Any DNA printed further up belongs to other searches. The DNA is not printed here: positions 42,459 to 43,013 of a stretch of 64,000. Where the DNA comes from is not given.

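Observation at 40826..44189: Operon of AcsA-like ligase, dedicated carrier protein and alpha-oxoamine synthase: a candidate carrier-protein-dependent amino-ketone or lipid-base pathway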

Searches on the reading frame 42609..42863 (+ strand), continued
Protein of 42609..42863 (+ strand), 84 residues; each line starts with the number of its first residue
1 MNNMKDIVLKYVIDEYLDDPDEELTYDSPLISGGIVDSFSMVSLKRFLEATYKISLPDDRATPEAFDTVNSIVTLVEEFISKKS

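Call 62: fold_search(model_id=the predicted structure, library=pdb)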
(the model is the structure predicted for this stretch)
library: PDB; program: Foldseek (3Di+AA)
matches with E <= 10: 95; with E <= 0.001: 0
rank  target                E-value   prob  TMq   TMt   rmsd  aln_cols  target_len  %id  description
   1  5gxt                  2.7e-02  1.00  0.64  0.16   3.4        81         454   23  Crystal structure of PigG (released 2017-07-19)
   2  6o6e_E                1.2e-01  0.99  0.61  0.66   3.5        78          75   24  Crystal structure of PltF trapped with PltL using a proline adenosine vinylsulfonamide inhibitor (released 2020-04-08)
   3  2n5h_MODEL_1_A        1.4e-01  0.98  0.64  0.61   3.6        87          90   23  PltL-holo (released 2015-09-16)
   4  5gxv                  1.5e-01  0.99  0.63  0.15   3.4        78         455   24  Crystal structure of PigG (released 2017-07-19)
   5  7thn_E                1.6e-01  0.98  0.61  0.64   3.3        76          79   29  Crystal structure of PigI trapped with PigG using a proline adenosine vinylsulfonamide inhibitor (released 2022-11-30)
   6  2lki_MODEL_1_A        1.7e-01  0.90  0.54  0.54   5.3        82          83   26  Solution NMR structure of holo acyl carrier protein NE2163 from nitrosomonas europaea. Northeast structural ge (released 2011-11-16)
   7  4h2t_D                1.9e-01  0.91  0.52  0.55   3.9        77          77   25  Crystal structure of Bradyrhizobium japonicum glycine:[carrier protein] ligase complexed with cognate carrier protein  (released 2013-03-06)
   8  8i32_B                1.9e-01  0.85  0.47  0.51   5.4        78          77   20  D-alanyl carrier protein mutant-S36A (released 2024-03-13)
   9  8i32_A                2.2e-01  0.82  0.47  0.50   5.4        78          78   20  D-alanyl carrier protein mutant-S36A (released 2024-03-13)
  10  4h2u_D                2.5e-01  0.92  0.56  0.59   3.4        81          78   22  Crystal structure of Bradyrhizobium japonicum glycine:[carrier protein] ligase complexed with cognate carrier protein  (released 2013-03-06)
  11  6bug_A                2.5e-01  0.92  0.58  0.60   4.0        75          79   27  Crystal structure of a membrane protein, crystal form I (released 2018-10-10)
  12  2my5_MODEL_1_A        2.5e-01  0.80  0.54  0.52   4.0        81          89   26  Solution Structure of KstB-PCP in kosinostatin biosynthesis (released 2016-01-20)
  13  7r49_E                2.7e-01  0.98  0.68  0.69   3.8        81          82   27  Crystal structure of the L. plantarum acyl carrier protein synthase (AcpS)in complex with D-alanyl carrier protein (Dl (released 2022-08-03)
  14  4bpg_A                2.7e-01  0.96  0.63  0.65   3.6        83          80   26  Crystal structure of Bacillus subtilis DltC (released 2014-06-11)
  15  9u4t_B                2.7e-01  0.95  0.63  0.64   3.3        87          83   17  Cryo-EM map of MSMEG_3496 in complex with AcpM, size exclusion chromatography peak1 (released 2025-12-10)
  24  7r49_H                5.5e-01  0.93  0.65  0.70   3.8        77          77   28  Crystal structure of the L. plantarum acyl carrier protein synthase (AcpS)in complex with D-alanyl carrier protein (Dl (released 2022-08-03)
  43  7r49_F                1.4e+00  0.63  0.57  0.64   3.0        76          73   25  Crystal structure of the L. plantarum acyl carrier protein synthase (AcpS)in complex with D-alanyl carrier protein (Dl (released 2022-08-03)
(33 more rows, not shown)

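Call 63: find_homologous_proteins(query=L056:4917-6164:+, max_evalue=1e-100)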
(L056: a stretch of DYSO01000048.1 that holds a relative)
Query L056:4917-6164:+ (415 aa): 7984 proteins with E <= 1e-100 among 8000 candidates; the best 120 are listed.
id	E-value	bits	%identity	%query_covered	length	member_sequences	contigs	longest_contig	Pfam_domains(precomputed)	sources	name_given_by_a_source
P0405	2.0e-277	938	100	100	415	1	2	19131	PF00464.26,PF00155.28,PF00202.28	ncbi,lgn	-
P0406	3.1e-274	927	99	100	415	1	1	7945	PF00464.26,PF00155.28,PF00202.28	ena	-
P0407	3.3e-271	917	97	100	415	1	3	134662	PF00464.26,PF00155.28,PF00202.28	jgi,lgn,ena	-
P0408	2.0e-269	911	96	100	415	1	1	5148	PF00155.28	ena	-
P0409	2.1e-269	911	96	100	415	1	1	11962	PF00155.28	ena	-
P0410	2.7e-269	911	96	100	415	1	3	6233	PF00155.28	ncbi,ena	-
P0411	6.9e-269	909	96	100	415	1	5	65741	PF00155.28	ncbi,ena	-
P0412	7.6e-269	909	96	100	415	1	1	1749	PF00155.28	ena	-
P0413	1.1e-268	909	96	100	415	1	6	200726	PF00155.28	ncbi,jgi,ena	-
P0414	2.7e-268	907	95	100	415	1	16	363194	PF00155.28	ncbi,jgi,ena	-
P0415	5.3e-268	906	95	100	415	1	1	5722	PF00155.28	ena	-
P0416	5.4e-268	906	96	100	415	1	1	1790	PF00155.28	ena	-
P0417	6.3e-268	906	96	100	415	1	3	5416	PF00464.26,PF00155.28,PF00202.28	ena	-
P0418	6.5e-268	906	95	100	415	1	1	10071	PF00155.28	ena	-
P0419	8.5e-268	906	95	100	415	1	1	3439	PF00155.28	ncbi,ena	-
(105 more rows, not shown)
